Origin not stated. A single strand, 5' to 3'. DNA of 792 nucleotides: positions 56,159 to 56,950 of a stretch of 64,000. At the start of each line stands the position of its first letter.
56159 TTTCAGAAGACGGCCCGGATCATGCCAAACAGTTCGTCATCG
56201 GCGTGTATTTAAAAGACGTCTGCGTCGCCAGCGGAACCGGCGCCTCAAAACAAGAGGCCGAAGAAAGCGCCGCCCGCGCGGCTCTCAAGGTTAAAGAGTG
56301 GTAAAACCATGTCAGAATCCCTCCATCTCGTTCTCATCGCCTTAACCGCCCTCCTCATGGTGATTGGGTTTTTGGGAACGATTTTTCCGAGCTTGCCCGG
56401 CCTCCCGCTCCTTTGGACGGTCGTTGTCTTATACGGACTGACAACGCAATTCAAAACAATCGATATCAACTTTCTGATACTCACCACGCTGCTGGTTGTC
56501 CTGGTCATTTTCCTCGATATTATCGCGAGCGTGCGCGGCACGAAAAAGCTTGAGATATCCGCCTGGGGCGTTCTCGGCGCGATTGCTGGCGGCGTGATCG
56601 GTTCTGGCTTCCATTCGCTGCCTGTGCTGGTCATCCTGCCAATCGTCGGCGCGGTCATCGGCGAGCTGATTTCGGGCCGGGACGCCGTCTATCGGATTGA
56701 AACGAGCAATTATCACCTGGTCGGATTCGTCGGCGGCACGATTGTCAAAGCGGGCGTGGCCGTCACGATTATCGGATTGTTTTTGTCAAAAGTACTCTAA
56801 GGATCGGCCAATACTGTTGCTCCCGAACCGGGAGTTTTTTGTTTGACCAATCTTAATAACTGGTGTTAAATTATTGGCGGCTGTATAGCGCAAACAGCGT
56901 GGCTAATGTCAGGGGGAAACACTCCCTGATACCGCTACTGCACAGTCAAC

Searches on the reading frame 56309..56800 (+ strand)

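Call 84: search_protein_families(library=pfam, proteins=[window:56309-56800:+], max_evalue=0.0001)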
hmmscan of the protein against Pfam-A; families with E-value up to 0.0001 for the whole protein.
window:56309-56800:+ (163 aa): 1 family
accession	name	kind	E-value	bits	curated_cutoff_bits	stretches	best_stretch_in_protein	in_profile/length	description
PF04306.18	DUF456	-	1.8e-26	93.5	29.4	1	25-161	1-138/139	Protein of unknown function (DUF456)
